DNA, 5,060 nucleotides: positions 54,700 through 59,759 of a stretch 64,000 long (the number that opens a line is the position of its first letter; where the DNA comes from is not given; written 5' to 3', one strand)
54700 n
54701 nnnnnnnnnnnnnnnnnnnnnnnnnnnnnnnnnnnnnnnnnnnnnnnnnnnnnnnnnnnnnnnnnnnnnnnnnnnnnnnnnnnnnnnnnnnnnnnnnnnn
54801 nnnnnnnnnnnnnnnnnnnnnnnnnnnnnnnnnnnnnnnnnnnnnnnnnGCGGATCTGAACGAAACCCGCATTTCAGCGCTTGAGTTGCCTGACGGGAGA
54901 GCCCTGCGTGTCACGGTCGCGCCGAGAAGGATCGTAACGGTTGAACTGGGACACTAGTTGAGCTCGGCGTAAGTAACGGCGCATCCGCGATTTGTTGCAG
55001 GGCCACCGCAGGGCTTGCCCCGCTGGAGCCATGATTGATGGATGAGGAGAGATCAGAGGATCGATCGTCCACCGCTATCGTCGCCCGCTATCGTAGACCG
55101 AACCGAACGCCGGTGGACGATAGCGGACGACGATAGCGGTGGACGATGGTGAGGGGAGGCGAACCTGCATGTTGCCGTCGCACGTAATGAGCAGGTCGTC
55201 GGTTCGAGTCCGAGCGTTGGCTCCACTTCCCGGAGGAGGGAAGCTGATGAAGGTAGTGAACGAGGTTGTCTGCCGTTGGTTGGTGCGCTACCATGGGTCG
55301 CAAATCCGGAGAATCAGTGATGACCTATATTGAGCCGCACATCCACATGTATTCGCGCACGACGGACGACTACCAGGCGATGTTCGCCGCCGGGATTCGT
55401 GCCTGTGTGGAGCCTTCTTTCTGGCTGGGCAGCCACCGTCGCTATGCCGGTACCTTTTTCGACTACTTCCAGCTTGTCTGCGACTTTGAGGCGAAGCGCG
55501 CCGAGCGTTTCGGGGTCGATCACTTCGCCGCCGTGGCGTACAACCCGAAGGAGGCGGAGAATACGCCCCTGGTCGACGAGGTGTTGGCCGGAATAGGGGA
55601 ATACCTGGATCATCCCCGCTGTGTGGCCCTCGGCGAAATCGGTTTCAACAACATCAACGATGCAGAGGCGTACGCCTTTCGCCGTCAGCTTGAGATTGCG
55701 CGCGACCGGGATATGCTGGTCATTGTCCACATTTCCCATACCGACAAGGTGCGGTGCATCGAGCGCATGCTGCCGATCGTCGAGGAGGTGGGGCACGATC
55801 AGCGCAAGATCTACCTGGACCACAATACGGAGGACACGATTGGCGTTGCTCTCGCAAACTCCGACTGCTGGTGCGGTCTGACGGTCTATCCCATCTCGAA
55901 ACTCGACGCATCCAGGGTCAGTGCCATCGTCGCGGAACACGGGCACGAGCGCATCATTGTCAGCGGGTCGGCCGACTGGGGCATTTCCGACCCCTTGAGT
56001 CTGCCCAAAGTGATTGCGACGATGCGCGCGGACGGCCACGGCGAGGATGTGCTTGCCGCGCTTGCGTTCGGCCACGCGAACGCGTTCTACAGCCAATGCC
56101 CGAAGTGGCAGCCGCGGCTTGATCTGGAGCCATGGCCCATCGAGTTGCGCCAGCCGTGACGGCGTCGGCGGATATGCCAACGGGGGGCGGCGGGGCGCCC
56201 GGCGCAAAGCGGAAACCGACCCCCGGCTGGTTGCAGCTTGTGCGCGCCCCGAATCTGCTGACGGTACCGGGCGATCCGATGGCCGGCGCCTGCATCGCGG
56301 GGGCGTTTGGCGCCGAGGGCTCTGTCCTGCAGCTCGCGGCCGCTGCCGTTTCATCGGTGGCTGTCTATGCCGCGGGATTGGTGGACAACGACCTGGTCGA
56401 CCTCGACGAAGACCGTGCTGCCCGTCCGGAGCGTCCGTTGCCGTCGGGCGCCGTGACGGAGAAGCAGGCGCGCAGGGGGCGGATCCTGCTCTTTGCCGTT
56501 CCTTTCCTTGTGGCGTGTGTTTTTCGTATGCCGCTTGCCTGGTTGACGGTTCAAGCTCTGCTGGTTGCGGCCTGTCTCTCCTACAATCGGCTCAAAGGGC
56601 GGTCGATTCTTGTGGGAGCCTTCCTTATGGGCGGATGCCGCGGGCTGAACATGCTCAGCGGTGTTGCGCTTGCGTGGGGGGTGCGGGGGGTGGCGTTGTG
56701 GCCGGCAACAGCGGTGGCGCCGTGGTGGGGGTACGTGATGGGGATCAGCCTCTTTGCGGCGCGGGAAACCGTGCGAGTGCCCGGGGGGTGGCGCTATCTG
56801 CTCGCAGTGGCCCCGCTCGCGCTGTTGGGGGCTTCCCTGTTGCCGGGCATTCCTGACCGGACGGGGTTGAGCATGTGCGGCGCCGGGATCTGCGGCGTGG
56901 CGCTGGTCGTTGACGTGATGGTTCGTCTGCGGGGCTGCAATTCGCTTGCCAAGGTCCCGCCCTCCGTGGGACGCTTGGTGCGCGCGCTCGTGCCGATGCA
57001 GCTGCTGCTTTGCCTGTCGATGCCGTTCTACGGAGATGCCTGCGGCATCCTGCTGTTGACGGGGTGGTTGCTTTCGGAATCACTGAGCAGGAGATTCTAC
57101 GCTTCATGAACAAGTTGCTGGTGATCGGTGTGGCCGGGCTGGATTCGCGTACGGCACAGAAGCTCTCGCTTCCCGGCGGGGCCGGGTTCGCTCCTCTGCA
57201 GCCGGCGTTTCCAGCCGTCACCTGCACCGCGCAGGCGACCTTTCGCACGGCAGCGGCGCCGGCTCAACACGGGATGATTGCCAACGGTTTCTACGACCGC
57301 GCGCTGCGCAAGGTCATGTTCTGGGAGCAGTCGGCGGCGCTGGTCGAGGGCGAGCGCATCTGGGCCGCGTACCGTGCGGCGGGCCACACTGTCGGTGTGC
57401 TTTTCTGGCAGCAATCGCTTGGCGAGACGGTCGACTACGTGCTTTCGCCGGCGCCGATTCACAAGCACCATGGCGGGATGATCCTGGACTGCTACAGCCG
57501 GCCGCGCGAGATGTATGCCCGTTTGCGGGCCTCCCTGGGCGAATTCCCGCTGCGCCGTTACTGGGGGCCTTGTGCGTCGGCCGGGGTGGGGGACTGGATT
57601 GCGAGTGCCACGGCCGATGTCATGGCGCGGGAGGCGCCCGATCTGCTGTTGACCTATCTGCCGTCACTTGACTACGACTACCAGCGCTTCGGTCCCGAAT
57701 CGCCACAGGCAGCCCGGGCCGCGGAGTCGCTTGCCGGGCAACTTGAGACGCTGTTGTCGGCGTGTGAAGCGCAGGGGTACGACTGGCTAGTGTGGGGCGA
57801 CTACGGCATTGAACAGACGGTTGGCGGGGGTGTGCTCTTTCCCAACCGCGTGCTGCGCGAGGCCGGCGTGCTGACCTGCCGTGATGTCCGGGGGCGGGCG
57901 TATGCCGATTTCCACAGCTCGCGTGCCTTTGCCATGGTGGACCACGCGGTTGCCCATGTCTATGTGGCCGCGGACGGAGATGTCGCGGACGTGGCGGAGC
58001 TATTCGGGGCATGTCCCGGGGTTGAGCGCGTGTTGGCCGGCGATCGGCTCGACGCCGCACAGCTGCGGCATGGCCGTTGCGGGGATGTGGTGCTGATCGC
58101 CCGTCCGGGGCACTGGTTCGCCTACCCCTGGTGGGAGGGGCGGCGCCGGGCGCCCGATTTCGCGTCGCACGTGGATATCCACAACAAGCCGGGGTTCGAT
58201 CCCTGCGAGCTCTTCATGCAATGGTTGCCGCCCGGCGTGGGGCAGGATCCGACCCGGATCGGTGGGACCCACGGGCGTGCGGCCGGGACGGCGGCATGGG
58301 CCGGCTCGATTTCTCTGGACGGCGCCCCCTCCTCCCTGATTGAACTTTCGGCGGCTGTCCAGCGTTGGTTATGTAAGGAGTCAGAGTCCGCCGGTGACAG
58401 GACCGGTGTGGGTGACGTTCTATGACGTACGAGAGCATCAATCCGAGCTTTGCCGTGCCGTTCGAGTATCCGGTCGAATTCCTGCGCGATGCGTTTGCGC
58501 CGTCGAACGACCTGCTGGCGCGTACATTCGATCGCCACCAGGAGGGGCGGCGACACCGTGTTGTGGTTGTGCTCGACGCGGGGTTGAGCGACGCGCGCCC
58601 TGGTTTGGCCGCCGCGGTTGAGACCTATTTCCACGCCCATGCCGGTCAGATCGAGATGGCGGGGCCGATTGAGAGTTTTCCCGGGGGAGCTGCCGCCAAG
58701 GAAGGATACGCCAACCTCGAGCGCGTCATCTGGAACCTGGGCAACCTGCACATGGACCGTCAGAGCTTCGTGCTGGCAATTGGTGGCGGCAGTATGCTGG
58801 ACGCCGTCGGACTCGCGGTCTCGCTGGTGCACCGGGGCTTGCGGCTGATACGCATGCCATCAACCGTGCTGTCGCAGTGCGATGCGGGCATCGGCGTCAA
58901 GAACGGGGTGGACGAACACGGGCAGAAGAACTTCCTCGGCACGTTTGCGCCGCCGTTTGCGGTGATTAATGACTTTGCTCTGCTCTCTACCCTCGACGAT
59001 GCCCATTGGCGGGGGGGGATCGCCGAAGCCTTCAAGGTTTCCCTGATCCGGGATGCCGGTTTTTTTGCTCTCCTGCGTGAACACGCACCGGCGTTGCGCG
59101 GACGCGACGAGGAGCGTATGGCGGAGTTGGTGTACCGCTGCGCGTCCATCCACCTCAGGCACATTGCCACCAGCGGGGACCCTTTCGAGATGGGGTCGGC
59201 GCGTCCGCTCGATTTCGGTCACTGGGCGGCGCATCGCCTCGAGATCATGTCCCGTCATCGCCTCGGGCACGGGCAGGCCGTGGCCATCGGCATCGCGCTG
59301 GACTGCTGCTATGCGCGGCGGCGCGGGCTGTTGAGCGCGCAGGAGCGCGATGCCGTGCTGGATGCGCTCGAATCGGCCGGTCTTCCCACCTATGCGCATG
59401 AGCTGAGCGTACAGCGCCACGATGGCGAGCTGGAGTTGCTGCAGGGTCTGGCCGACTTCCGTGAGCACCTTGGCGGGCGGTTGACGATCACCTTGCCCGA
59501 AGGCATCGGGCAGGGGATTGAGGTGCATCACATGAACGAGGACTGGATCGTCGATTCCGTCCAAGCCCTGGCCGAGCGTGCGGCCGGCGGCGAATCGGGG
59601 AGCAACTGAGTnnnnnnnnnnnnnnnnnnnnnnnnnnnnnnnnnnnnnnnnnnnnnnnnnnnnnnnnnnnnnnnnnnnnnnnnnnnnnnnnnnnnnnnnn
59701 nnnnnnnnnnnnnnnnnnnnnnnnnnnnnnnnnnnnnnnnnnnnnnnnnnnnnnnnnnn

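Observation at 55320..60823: Translationally coupled eboB-C-F-D-E cluster (orphan ebo pathway) lacking eboA, in a glycan-degrader context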

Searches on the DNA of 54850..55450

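Call 30: search_rna_families(source=window, start=54850, end=55450, threshold=evalue, max_evalue=1)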
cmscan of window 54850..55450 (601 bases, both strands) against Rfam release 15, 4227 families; matches with E-value up to 1: 4.
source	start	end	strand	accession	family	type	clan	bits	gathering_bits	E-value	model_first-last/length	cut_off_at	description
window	55064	55147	-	RF03877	mir-3937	Gene; miRNA;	-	34.9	84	2.6e-05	15-88/102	no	mir-3937 microRNA precursor family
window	55050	55154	+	RF03877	mir-3937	Gene; miRNA;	-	33.4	84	6.6e-05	1-102/102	no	mir-3937 microRNA precursor family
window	55062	55153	-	RF04175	mir-1260b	Gene; miRNA;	-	25.8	81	0.0091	1-108/108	no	mir-1260b microRNA precursor family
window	55073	55138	-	RF00498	EAV_LTH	Cis-reg; leader;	-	22.7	70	0.0055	1-45/45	no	Equine arteritis virus leader TRS hairpin (LTH)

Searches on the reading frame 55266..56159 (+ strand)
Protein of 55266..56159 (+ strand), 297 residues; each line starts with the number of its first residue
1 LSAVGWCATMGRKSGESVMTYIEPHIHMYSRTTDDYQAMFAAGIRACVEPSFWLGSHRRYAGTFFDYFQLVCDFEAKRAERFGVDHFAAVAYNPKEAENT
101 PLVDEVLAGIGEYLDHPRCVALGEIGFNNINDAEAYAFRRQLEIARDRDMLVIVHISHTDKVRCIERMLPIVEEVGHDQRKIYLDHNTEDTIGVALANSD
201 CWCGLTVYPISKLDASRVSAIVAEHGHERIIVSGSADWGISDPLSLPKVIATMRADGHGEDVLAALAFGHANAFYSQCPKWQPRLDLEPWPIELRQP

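Call 3: search_protein_families(library=pfam, proteins=[window:55266-56159:+])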
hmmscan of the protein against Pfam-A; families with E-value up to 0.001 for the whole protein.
window:55266-56159:+ (297 aa): 1 family
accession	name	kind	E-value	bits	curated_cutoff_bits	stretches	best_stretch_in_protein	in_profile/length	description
PF01026.27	TatD_DNase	-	1.2e-10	41.7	27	1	77-231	46-199/253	TatD related DNase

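Call 4: search_protein_families(library=ncbifam, proteins=[window:55266-56159:+])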
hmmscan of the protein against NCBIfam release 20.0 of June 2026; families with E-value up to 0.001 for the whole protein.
window:55266-56159:+ (297 aa): 1 family
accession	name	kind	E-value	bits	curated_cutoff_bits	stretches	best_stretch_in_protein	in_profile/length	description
TIGR00010.1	TIGR00010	subfamily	6.7e-07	29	206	1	80-161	50-134/253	YchF/TatD family DNA exonuclease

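Call 56: search_solved_structures(query=window:55320-56159:+, max_evalue=0.01)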
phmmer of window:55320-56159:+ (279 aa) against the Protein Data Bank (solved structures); distinct sequences matched with E-value up to 0.01: 1.
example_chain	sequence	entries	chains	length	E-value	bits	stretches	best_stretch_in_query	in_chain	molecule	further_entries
3guw_A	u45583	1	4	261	5.5e-22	81.6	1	3-221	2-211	uncharacterized protein AF_1765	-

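Call 72: search_protein_families(library=pfam, proteins=[window:55320-56159:+], max_evalue=0.001)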
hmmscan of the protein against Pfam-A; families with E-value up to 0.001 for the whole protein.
window:55320-56159:+ (279 aa): 1 family
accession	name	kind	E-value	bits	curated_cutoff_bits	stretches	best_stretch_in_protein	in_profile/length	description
PF01026.27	TatD_DNase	-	1.1e-10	41.8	27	1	59-213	46-199/253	TatD related DNase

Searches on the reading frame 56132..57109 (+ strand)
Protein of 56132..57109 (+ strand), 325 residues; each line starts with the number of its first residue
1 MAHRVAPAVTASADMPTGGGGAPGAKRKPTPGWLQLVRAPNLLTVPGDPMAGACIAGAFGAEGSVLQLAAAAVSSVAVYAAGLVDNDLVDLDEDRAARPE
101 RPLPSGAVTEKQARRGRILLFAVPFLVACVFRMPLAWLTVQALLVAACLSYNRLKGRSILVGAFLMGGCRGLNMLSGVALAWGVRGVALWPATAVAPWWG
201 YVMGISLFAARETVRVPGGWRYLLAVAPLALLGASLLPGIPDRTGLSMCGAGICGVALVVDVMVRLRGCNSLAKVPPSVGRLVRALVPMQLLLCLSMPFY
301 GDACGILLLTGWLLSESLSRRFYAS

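Call 3: search_protein_families(library=pfam, proteins=[window:56132-57109:+])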
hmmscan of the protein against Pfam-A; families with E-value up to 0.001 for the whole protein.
window:56132-57109:+ (325 aa): 1 family
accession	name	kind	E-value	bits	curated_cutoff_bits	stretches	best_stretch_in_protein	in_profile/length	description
PF01040.23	UbiA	-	4.1e-16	59.4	34.2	1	54-208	8-160/250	UbiA prenyltransferase family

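Call 4: search_protein_families(library=ncbifam, proteins=[window:56132-57109:+])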
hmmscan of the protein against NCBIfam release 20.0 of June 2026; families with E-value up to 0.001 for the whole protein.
window:56132-57109:+ (325 aa): 13 families
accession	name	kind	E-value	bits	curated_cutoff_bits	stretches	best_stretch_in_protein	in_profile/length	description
NF035940.1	prenyl_rel_EboC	equivalog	6e-30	104.6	250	1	33-212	2-180/292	UbiA-like protein EboC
NF045897.1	SCO3242_trans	equivalog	1.3e-26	93.8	260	1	33-206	2-166/287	SCO3242 family prenyltransferase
NF009523.0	PRK12884.1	equivalog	1.3e-14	54.1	269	1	55-178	24-147/279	prenyltransferase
NF009521.0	PRK12882.1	equivalog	2.3e-14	53.3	296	1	32-179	7-150/280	geranylgeranylglycerol-phosphate geranylgeranyltransferase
NF009522.0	PRK12883.1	equivalog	1e-07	31.8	353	1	77-156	45-126/279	geranylgeranylglycerol-phosphate geranylgeranyltransferase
TIGR01474.1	ubiA_proteo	equivalog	1.3e-07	31.4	275.45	1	52-155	26-130/282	4-hydroxybenzoate octaprenyltransferase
TIGR01476.1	chlor_syn_BchG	subfamily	2.6e-07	30.4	212.3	1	52-178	22-153/283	(bacterio)chlorophyll synthase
NF006088.0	PRK08238.1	equivalog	1.7e-06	27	351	1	55-163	216-324/482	UbiA family prenyltransferase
NF005742.0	PRK07566.1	equivalog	3.1e-06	26.5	313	1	78-167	78-168/315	chlorophyll synthase ChlG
TIGR01475.1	ubiA_other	subfamily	4.5e-05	23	180.8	1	71-178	41-147/282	UbiA-like polyprenyltransferase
TIGR01473.1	cyoE_ctaB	equivalog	9.9e-05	22.2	210.3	1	53-163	23-138/281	heme o synthase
NF009525.0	PRK12887.1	equivalog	0.00019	20.9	226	1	66-177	56-166/310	homogentisate phytyltransferase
NF009058.0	PRK12392.1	subfamily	0.00096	18.3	494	0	86-133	72-119/333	bacteriochlorophyll c synthase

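Call 72: search_protein_families(library=pfam, proteins=[window:56156-57109:+], max_evalue=0.001)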
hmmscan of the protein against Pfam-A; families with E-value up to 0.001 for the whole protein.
window:56156-57109:+ (317 aa): 1 family
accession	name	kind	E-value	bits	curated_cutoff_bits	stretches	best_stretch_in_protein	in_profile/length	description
PF01040.23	UbiA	-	3.7e-16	59.6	34.2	1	46-200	8-160/250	UbiA prenyltransferase family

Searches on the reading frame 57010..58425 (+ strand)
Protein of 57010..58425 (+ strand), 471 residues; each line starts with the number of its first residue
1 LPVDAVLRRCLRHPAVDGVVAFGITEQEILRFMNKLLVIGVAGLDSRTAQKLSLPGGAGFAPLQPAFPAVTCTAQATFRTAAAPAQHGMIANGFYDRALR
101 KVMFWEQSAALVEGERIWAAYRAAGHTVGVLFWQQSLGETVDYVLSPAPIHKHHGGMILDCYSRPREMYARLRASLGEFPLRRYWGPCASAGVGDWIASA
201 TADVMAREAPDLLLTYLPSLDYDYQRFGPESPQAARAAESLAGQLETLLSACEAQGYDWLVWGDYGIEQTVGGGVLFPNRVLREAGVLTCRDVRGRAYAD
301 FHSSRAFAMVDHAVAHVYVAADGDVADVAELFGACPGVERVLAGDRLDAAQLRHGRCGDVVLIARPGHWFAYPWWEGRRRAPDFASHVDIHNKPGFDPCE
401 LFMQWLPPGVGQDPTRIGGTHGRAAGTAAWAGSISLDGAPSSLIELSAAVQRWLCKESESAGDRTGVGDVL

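Call 3: search_protein_families(library=pfam, proteins=[window:57010-58425:+])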
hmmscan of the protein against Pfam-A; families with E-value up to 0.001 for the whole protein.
window:57010-58425:+ (471 aa): 1 family
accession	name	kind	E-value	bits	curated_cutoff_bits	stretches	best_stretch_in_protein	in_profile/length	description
PF01663.27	Phosphodiest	-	9.5e-43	147.5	23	1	60-397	33-342/342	Type I phosphodiesterase / nucleotide pyrophosphatase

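Call 4: search_protein_families(library=ncbifam, proteins=[window:57010-58425:+])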
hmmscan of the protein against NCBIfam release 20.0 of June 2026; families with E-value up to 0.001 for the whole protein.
window:57010-58425:+ (471 aa): 1 family
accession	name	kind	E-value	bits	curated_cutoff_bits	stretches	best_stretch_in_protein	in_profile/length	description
TIGR02335.1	hydr_PhnA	equivalog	0.00011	21.4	407.55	1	66-364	55-339/408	phosphonoacetate hydrolase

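Call 55: search_solved_structures(query=window:57106-58425:+, max_evalue=0.001)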
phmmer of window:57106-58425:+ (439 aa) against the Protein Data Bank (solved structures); distinct sequences matched with E-value up to 0.001: 0.

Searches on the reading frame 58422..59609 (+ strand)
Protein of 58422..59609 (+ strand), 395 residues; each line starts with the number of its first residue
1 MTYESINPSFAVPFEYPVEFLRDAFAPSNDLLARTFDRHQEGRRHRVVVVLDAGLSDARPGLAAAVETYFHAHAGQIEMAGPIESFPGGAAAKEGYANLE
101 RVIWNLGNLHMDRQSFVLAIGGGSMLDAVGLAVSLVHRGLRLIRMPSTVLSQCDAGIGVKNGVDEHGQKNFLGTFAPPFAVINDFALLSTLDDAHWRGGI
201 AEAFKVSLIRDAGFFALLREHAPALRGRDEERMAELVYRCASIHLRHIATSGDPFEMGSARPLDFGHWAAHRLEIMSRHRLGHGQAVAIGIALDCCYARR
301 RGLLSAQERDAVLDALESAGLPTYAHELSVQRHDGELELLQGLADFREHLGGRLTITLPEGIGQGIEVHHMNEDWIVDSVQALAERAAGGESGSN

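Call 3: search_protein_families(library=pfam, proteins=[window:58422-59609:+])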
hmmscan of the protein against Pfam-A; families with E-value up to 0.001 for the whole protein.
window:58422-59609:+ (395 aa): 2 families
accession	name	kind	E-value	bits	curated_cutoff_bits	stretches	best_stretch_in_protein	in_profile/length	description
PF24621.2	DHQS_C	-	1.4e-29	103.3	27.6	1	199-331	1-132/144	3-dehydroquinate synthase C-terminal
PF01761.26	DHQ_synthase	-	1.1e-27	96.4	24.2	1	90-196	8-113/115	3-dehydroquinate synthase N-terminal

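Call 4: search_protein_families(library=ncbifam, proteins=[window:58422-59609:+])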
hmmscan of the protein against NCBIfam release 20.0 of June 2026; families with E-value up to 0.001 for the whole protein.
window:58422-59609:+ (395 aa): 6 families
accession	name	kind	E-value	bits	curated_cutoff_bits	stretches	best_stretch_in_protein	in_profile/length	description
NF004852.0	PRK06203.1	equivalog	2.6e-154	514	333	1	3-388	11-396/407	3-dehydroquinate synthase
TIGR01357.1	aroB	equivalog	3.7e-55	187.5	305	1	85-373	55-336/344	3-dehydroquinate synthase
TIGR04425.1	P_lya_rel_AroB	hypoth_equivalog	9.8e-41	139.9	400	1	96-384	65-345/348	AroB-related putative sugar phosphate phospholyase (cyclizing)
NF010556.0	PRK13951.1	equivalog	1.1e-29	103.7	560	1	97-317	221-435/492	bifunctional shikimate kinase AroK/3-dehydroquinate synthase AroB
NF010627.0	PRK14021.1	equivalog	5.5e-27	94.4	565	1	103-330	258-493/542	bifunctional shikimate kinase/3-dehydroquinate synthase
NF002022.0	PRK00843.1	equivalog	1.6e-06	27.4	413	0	109-201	83-170/350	NAD(P)-dependent glycerol-1-phosphate dehydrogenase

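Call 53: search_solved_structures(query=window:58422-59609:+, max_evalue=0.00001)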
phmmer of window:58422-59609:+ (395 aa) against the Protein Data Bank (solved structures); distinct sequences matched with E-value up to 0.00001: 16.
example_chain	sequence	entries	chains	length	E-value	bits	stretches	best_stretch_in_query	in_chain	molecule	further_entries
4p53_A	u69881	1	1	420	1.7e-35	126.4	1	113-386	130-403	Cyclase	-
6lk2_A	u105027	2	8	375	7.1e-33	117.8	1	99-365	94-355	3-dehydroquinate synthase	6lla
5eks_A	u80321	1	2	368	1.7e-32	116.5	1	108-368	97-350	3-dehydroquinate synthase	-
3okf_A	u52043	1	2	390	2.1e-32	116.2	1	110-378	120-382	3-dehydroquinate synthase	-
3clh_A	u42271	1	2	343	1.8e-29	106.6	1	94-374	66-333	3-dehydroquinate synthase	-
3zok_A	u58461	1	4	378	3.1e-29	105.8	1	102-327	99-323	3-DEHYDROQUINATE SYNTHASE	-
3qbd_A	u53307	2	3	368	2.5e-27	99.6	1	59-323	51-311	3-dehydroquinate synthase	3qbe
5hvn_A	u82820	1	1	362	1e-26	97.5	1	97-322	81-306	3-dehydroquinate synthase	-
1ujn_A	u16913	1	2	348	3.4e-25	92.5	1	85-300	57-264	dehydroquinate synthase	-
5tpr_A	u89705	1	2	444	4.9e-25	92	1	95-324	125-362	3-dehydroquinate synthase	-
1dqs_A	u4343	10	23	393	4.1e-24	89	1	84-364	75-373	PROTEIN (3-DEHYDROQUINATE SYNTHASE) | 3-DEHYDROQUINATE SYNTHASE | Pentafunctional AROM polypeptide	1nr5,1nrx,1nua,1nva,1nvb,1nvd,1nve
6hqv_A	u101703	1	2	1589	9e-24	87.8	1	86-366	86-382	Pentafunctional AROM polypeptide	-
6c5c_A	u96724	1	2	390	5.4e-23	85.3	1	112-367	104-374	3-dehydroquinate synthase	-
7u5s_A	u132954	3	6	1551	8.9e-22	81.3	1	112-367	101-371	Pentafunctional AROM polypeptide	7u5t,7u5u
1xag_A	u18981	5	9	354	3.7e-18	69.3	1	101-295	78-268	3-dehydroquinate synthase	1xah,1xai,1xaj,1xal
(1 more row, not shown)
